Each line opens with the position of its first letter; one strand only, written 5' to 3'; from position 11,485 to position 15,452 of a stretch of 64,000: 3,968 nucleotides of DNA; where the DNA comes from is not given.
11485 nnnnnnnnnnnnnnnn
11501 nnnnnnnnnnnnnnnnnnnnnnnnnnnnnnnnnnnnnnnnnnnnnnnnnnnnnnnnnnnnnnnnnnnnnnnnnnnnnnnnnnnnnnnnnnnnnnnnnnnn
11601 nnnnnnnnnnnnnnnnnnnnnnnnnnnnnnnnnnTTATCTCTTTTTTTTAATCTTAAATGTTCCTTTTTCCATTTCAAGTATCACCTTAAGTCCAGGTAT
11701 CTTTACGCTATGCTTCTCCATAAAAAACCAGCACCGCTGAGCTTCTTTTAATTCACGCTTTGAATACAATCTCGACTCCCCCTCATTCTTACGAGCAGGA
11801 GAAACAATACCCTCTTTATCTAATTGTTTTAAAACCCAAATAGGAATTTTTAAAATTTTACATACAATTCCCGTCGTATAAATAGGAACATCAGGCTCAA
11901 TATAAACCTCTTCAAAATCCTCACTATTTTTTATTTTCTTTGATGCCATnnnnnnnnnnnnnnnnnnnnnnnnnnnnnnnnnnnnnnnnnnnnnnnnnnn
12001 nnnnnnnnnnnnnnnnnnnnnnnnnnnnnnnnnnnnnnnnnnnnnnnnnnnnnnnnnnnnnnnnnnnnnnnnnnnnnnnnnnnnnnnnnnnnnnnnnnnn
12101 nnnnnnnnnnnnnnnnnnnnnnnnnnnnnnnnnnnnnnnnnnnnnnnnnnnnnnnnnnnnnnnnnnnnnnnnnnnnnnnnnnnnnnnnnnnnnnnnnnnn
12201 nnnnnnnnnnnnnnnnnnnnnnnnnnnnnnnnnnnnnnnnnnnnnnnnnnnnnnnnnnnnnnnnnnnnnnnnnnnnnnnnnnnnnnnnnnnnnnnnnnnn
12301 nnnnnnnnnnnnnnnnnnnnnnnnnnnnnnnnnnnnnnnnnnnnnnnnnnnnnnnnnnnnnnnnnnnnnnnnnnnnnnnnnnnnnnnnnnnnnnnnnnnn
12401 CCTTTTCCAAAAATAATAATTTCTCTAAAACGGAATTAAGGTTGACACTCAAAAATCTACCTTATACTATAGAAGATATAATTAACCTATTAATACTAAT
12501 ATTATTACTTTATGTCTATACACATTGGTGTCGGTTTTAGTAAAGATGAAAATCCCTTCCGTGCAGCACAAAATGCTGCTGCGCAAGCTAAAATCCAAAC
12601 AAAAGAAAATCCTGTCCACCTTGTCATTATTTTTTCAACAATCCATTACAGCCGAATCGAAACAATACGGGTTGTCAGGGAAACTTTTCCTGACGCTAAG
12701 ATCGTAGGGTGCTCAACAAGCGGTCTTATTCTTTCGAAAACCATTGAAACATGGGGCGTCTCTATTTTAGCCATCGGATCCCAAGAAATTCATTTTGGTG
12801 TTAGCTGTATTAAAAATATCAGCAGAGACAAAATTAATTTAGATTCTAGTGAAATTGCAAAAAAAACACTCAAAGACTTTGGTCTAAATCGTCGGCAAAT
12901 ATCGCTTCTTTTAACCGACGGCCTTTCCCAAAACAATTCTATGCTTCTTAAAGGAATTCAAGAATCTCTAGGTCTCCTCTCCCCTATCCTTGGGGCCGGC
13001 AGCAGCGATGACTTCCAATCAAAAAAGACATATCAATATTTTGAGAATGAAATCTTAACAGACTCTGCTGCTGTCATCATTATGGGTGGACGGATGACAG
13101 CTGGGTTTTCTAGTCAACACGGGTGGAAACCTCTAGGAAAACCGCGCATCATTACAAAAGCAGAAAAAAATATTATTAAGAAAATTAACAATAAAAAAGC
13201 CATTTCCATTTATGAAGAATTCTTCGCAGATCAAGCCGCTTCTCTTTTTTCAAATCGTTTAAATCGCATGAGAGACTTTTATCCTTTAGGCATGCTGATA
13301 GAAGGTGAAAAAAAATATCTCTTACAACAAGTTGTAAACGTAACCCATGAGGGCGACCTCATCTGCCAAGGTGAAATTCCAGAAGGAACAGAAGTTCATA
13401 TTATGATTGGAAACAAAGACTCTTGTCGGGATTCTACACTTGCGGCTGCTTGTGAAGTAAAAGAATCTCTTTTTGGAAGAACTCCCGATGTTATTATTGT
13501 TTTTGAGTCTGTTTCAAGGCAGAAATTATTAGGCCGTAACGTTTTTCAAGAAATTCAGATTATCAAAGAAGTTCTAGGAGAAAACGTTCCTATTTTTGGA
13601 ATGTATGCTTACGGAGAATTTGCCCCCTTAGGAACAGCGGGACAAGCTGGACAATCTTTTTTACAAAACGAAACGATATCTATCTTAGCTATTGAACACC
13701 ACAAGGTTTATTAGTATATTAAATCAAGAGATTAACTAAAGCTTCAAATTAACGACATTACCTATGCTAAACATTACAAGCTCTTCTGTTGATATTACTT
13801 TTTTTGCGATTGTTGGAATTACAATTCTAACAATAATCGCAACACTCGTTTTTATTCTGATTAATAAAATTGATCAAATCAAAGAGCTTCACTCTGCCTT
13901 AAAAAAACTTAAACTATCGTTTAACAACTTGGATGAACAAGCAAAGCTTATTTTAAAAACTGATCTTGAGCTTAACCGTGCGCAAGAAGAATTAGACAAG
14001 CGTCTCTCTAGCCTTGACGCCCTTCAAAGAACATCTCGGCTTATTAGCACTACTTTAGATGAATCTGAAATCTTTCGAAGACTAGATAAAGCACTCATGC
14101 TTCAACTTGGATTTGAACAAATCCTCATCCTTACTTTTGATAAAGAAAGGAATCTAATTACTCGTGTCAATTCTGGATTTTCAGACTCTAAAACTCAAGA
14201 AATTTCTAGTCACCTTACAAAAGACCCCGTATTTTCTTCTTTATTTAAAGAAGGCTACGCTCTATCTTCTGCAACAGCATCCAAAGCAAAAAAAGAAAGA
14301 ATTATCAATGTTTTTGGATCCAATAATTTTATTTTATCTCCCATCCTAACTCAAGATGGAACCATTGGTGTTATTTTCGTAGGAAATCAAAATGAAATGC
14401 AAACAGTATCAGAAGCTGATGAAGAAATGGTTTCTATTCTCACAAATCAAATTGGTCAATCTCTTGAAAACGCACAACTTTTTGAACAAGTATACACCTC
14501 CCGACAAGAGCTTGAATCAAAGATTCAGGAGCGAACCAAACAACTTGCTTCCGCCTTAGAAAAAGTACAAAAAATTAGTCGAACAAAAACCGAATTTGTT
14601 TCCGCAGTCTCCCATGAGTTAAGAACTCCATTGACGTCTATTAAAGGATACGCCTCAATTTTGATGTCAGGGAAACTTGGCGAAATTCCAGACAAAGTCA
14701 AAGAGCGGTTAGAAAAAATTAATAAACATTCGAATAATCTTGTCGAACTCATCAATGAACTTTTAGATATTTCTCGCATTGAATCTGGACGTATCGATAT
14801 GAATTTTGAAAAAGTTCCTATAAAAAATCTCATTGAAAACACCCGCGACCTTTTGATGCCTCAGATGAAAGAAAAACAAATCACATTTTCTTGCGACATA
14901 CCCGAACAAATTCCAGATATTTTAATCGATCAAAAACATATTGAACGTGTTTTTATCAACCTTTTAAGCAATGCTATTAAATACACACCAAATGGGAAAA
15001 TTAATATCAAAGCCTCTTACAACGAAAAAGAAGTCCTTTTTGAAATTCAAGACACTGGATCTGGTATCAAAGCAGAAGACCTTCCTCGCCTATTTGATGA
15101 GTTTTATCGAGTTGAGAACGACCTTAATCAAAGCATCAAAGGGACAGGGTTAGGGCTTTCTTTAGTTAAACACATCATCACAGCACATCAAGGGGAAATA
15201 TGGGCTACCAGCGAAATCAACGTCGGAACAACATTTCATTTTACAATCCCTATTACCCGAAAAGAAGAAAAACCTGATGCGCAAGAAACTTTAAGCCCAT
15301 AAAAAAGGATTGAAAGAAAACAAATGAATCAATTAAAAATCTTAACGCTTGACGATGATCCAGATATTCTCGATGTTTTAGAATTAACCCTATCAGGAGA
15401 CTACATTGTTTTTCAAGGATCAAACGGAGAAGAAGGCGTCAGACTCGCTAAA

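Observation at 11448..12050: Heat-shock operon under apparent dual control: HspR-type palindromic operator plus a variant CIRCE element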

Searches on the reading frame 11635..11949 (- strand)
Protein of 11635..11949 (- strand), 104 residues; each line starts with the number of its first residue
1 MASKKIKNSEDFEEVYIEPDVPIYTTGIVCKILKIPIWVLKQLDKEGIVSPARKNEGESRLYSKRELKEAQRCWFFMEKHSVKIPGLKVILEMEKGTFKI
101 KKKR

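Call 7: search_protein_families(library=pfam, proteins=[window:11635-11949:-], max_evalue=0.01)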
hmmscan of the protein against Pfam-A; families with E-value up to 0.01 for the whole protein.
window:11635-11949:- (104 aa): 2 families
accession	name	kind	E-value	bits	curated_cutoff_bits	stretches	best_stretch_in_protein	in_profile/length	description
PF13411.12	MerR_1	-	5.3e-06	26.9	21.6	1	24-92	1-67/69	MerR HTH family regulatory protein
PF13591.12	MerR_2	-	0.0026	18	29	1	29-93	6-68/84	MerR HTH family regulatory protein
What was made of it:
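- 11635..11949 (-): HspR-like MerR-family regulator, 104 aa. PF13411 at 26.9 bits (call 7).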

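Call 8: search_protein_families(library=ncbifam, proteins=[window:11635-11949:-], max_evalue=0.01)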
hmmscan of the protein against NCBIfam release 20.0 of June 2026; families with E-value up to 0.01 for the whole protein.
window:11635-11949:- (104 aa): 2 families
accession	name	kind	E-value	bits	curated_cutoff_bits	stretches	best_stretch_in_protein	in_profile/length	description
NF047375.1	HeatShock_HspR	equivalog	2.7e-10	40.1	105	1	22-102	2-81/92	heat shock protein transcriptional repressor HspR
NF047377.1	heat_HspR_dupli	exception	6.6e-05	22.5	300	1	18-94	121-196/214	heat shock protein transcriptional repressor HspR, fused homodimer type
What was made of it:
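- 11635..11949 (-): Best NCBIfam hit is HspR at 40 bits, below the cut-off of 105 (call 8).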

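Call 9: find_homologous_proteins(query=window:11635-11949:-)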
Query window:11635-11949:- (104 aa): 97 proteins with E <= 0.001 among 101 candidates.
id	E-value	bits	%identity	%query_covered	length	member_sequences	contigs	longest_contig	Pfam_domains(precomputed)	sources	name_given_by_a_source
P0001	8.2e-62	223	100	100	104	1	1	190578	PF13411.13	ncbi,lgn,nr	ncbi:MAG: MerR family transcriptional regulator [Candidatus Omnitrophica bacterium]|nr:MerR family t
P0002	2.3e-47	177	79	99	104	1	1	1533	-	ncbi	-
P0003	5.3e-45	169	75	98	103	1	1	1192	PF13411.13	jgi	jgi:DNA-binding transcriptional MerR regulator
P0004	7.9e-40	152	71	93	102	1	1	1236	PF13411.13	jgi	jgi:DNA-binding transcriptional MerR regulator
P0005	9.4e-40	152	67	94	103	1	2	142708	PF13411.13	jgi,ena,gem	-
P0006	1.7e-39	151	65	100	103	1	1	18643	PF00376.30,PF13411.13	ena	-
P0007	1.8e-39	151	71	94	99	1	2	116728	-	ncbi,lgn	-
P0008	1.4e-38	148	69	94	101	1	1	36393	-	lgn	-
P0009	4.8e-38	147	67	93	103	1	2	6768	PF13411.13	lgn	-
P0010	9.3e-38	146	66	95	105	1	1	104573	PF13411.13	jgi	jgi:DNA-binding transcriptional MerR regulator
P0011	1.4e-37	145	73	87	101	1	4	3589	-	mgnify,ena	mgnify:CR=1 FL=1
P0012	1.7e-37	145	67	90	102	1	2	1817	-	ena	-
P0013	1.7e-37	145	59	98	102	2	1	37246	PF13411.13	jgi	-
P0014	1.9e-37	145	69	94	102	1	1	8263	PF13411.13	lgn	-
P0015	2.4e-37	144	68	91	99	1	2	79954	PF00376.30,PF13411.13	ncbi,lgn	ncbi:MAG: MerR family transcriptional regulator [Candidatus Omnitrophota bacterium]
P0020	5.2e-36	140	66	88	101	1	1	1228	PF13411.13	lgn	-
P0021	1.1e-35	139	65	95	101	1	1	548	PF13411.13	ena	-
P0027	3.9e-34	134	66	85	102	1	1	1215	PF13411.13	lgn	-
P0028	4.5e-34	134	69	86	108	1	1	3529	PF13411.13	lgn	-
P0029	4.8e-34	134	60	93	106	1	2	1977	PF13411.13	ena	-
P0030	4.8e-34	134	60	93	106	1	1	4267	PF13411.13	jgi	-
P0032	1.2e-33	132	64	92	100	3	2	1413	PF13411.13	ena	-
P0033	1.6e-33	132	60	93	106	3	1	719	PF13411.13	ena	-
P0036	3.0e-33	131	60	93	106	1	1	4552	PF13411.13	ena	-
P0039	3.5e-32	128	57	93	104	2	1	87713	PF13411.13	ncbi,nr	ncbi:MAG: MerR family transcriptional regulator [Candidatus Omnitrophica bacterium]|nr:MerR family t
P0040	6.1e-32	127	60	88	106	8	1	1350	PF13411.13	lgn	-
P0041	7.8e-32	127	57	96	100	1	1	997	PF13411.13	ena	-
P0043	1.9e-31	125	61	91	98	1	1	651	PF13411.13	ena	-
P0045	3.8e-31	124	58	89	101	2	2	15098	PF13411.13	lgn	-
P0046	5.7e-31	124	63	97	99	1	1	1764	PF13411.13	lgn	-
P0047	8.6e-31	123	64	88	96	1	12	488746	PF13411.13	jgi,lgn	jgi:DNA-binding transcriptional MerR regulator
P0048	2.0e-30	122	57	91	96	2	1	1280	PF13411.13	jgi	-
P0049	2.5e-30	122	59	89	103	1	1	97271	PF13411.13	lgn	-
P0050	3.4e-30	121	59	90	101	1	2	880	PF13411.13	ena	-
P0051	3.7e-30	121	62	88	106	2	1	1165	PF13411.13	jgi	-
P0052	8.8e-30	120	63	85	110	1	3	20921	PF13411.13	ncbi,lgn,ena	-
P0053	1.1e-29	120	57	88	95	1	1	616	PF13411.13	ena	-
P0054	2.1e-29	119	59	87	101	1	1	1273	PF13411.13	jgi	-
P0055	2.3e-29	119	56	91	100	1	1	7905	PF00376.30,PF13411.13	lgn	-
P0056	4.0e-29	118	64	90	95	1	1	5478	PF13411.13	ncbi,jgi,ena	-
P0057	6.7e-29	117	60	91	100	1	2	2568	PF13411.13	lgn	-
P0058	8.4e-29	117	62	91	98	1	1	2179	PF13411.13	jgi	-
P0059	1.1e-28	117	59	92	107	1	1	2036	PF13411.13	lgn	-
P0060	1.2e-28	116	63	88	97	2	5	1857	PF13411.13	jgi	jgi:DNA-binding transcriptional MerR regulator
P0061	1.4e-28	116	57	86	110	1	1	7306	PF13411.13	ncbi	-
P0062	1.4e-28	116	62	88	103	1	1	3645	PF13411.13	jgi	-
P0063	1.8e-28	116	60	82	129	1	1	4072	PF13411.13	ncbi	-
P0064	3.0e-28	115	63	85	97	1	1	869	PF13411.13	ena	-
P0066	3.2e-28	115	56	90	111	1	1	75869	PF13411.13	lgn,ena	-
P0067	4.0e-28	115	58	86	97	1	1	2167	PF13411.13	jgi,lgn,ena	-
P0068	4.1e-28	115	62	86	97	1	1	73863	PF13411.13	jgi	-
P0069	5.3e-28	114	60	91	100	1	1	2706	PF13411.13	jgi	-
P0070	6.5e-28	114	61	90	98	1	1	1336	PF13411.13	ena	-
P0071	7.9e-28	114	60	91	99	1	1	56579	PF13411.13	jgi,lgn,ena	-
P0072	1.1e-27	113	63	85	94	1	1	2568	PF13411.13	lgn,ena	-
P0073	1.1e-27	113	60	89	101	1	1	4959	PF13411.13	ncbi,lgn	-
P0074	1.1e-27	113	61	91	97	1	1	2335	PF13411.13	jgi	-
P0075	1.2e-27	113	64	82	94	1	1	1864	PF13411.13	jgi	jgi:DNA-binding transcriptional MerR regulator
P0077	3.4e-27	112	62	87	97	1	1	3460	PF13411.13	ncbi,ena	-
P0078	3.7e-27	112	53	93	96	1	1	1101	PF13411.13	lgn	-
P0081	1.3e-26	110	55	94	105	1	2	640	PF13411.13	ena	-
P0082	3.8e-26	108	57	91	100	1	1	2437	PF13411.13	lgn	-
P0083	7.0e-26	108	56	86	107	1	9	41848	PF13411.13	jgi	jgi:MerR family transcriptional regulator, heat shock protein HspR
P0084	9.0e-26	107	62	83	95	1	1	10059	PF13411.13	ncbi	-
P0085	1.2e-25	107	55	86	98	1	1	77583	PF13411.13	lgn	-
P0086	1.8e-25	106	55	88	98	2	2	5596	PF13411.13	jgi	jgi:DNA-binding transcriptional MerR regulator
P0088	2.3e-25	106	54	86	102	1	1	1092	PF13411.13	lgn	-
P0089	3.8e-25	105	58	80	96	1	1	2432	PF13411.13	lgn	-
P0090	7.8e-25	104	58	86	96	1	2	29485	PF13411.13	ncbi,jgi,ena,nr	ncbi:MAG: hypothetical protein DRP74_02315 [Candidatus Omnitrophota bacterium]|nr:MAG: hypothetical 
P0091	1.1e-24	104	54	90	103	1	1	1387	PF13411.13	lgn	-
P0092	1.5e-24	103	50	90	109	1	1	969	PF13411.13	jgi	-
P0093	3.1e-22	96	53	90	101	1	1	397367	PF00376.30,PF13411.13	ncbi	-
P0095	1.1e-15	75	59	62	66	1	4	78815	PF13411.13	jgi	jgi:DNA-binding transcriptional MerR regulator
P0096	1.7e-15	74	59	62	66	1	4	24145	PF13411.13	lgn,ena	-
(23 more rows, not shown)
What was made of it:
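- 11635..11949 (-): An identical protein is labelled Candidatus Omnitrophica (call 9).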

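Call 12: find_related_loci(query=A1, collection=genome_contigs, flank=6000)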
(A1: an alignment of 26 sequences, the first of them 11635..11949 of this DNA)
Query A1 (104 aa) in genome_contigs; peptide patterns used: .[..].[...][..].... (x = any residue, [..] = any of these).
56 stretches matched a pattern; 49 encode a relative of the query (tblastn E <= 1e-3); 49 distinct loci.
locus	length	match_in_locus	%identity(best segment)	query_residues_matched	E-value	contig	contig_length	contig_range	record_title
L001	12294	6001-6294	71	1-98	3e-45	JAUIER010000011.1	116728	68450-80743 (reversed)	MAG: bacterium isolate 8_bin.41 NODE_301_length_116728_cov_1.509472, whole genome shotgun sequence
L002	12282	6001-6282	70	5-98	3e-45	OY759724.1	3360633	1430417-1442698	MAG: Candidatus Omnitrophota bacterium isolate 1a5844f9-839a-4d7b-a7f9-2444bab12bdd genome assembly, chromosome: 1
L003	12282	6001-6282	69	1-95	2e-41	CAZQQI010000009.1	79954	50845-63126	MAG TPA_asm: uncultured Planctomycetales bacterium isolate SRP252850_co1_290 genome assembly, contig: NODE_304_length_79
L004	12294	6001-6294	60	1-98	9e-40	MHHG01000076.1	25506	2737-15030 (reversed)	MAG: Omnitrophica WOR_2 bacterium RIFOXYA2_FULL_38_17 rifoxya2_full_scaffold_951, whole genome shotgun sequence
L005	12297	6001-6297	62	1-99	2e-39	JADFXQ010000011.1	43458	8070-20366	MAG: Candidatus Omnitrophota bacterium isolate nDJH15bin13 nDJH15_bin13_NODE_11_length_43458_cov_7.742725, whole genome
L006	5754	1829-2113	58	1-96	8e-38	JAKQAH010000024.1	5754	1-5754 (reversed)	MAG: Candidatus Omnitrophota bacterium isolate USCA_maxbin.193_sub k141_9168, whole genome shotgun sequence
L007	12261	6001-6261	64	8-94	9e-38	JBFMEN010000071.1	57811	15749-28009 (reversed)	MAG: Candidatus Omnitrophota bacterium isolate MAG246 MAG246_71, whole genome shotgun sequence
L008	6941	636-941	56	1-103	2e-37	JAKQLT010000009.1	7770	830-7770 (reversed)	MAG: Candidatus Omnitrophota bacterium isolate USDV_maxbin.202 k141_1106664, whole genome shotgun sequence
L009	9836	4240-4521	60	7-99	9e-37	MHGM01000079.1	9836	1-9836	MAG: Omnitrophica WOR_2 bacterium RIFCSPHIGHO2_01_FULL_52_10 rifcsphigho2_01_scaffold_57234, whole genome shotgun sequen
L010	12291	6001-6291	57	6-102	8e-37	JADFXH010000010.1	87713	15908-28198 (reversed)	MAG: Candidatus Omnitrophota bacterium isolate nDJH13bin20 nDJH13_bin20_NODE_10_length_87713_cov_6.609013, whole genome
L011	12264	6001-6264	61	7-94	7e-37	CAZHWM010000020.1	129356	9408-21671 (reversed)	MAG TPA_asm: uncultured Planctomycetales bacterium isolate binchicken_co219_440 genome assembly, contig: k141_726601, wh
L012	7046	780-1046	58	7-95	2e-36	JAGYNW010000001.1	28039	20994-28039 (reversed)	MAG: Candidatus Omnitrophota bacterium isolate M55B153 1, whole genome shotgun sequence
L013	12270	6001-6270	66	5-94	3e-36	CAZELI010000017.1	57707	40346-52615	MAG TPA_asm: uncultured Gammaproteobacteria bacterium isolate SRP150892_co2_243 genome assembly, contig: NODE_567_length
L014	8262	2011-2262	64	11-94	1e-35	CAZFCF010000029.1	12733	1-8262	MAG TPA_asm: uncultured Gammaproteobacteria bacterium isolate SRP150892_co2_242 genome assembly, contig: NODE_7348_lengt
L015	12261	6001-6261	63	9-95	8e-35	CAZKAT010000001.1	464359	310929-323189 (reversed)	MAG TPA_asm: uncultured Gammaproteobacteria bacterium isolate SRP150892_co1_169 genome assembly, contig: NODE_4_length_4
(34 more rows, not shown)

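Call 17: find_encoding_contigs(protein=P0001, flank=10000, max_places=3)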
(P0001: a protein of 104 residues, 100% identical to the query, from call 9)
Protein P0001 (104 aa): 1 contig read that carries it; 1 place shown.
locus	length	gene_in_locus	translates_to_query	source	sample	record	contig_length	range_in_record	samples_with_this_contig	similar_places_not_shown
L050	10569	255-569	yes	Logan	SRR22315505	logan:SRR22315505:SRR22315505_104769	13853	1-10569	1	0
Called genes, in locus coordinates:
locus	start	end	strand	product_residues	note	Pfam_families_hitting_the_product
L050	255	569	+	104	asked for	PF13411:MerR_1 (weak)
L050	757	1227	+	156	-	PF27746:Small_heat_shock_put (weak), PF00011:HSP20, PF17886:ArsA_HSP20 (weak)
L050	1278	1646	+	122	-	PF00011:HSP20, PF17886:ArsA_HSP20 (weak)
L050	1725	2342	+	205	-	PF00011:HSP20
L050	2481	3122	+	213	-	PF00226:DnaJ, PF01556:DnaJ_C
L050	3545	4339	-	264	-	PF02673:BacA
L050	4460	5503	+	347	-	PF15887:Peptidase_Mx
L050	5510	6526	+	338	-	PF02655:ATP-grasp_3 (weak), PF07478:Dala_Dala_lig_C, PF13535:ATP-grasp_4 (faint)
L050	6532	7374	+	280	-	PF00768:Peptidase_S11, PF00905:Transpeptidase (faint), PF13354:Beta-lactamase2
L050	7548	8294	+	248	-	PF13098:Thioredoxin_2 (weak), PF13462:Thioredoxin_4, PF01323:DSBA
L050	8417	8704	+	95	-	PF01016:Ribosomal_L27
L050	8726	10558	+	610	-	PF13522:GATase_6, PF13537:GATase_7, PF01380:SIS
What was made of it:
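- Gene content: calls 7, 8, 17.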

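Call 33: search_solved_structures(query=window:11635-11949:-, max_evalue=1)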
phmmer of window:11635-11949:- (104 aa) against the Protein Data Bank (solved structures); distinct sequences matched with E-value up to 1: 6.
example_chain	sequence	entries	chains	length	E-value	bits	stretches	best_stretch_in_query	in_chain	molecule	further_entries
7tec_A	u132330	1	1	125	0.00072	22.4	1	14-95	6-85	HTH-type transcriptional regulator GlnR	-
4r4e_B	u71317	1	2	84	0.0008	22.2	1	19-92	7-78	HTH-type transcriptional regulator GlnR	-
3gpv_A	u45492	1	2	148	0.13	15.2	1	23-72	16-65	Transcriptional regulator, MerR family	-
1jbg_A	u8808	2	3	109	0.44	13.4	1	29-89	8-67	transcription activator of multidrug-efflux transporter genes mta | transcription activator MtaN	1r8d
3qao_A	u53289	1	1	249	0.59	13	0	33-79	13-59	MerR-like transcriptional regulator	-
7tea_B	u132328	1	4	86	0.89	12.5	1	18-79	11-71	Glutamine synthetase repressor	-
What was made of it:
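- On HspR (MerR-family heat-shock repressor): The nearest solved relatives are GlnR/TnrA-type MerR proteins (call 33).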

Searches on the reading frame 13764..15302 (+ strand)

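Call 7: search_protein_families(library=pfam, proteins=[window:13764-15302:+], max_evalue=0.01)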
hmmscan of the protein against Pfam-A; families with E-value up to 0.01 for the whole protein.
window:13764-15302:+ (512 aa): 9 families
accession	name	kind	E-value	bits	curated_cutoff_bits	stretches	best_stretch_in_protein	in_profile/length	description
PF02518.31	HATPase_c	-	8.2e-30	103.9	26.4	1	389-498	2-110/111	Histidine kinase-, DNA gyrase B-, and HSP90-like ATPase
PF00512.31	HisKA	-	1.6e-19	70.1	26.9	1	275-342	2-66/66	His Kinase A (phospho-acceptor) domain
PF13492.12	GAF_3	-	1.3e-09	39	27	1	102-236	4-129/129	GAF domain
PF13185.12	GAF_2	-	0.00018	22.1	28.6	1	98-235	2-136/136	GAF domain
PF01590.32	GAF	-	0.0003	21.7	22.4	1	178-234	79-133/133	GAF domain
PF11849.14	DUF3369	-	0.0011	19.8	27.2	1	182-243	111-168/168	Domain of unknown function (DUF3369)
PF13581.12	HATPase_c_2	-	0.0032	17.9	27.4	1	401-473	40-110/127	Histidine kinase-like ATPase domain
PF13589.12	HATPase_c_3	-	0.009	16.5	25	0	394-466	4-83/137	Histidine kinase-, DNA gyrase B-, and HSP90-like ATPase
PF22240.1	ISP_coupler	-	0.0094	16.8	27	0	134-174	45-86/126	Type ISP restriction-modification enzyme, coupler domain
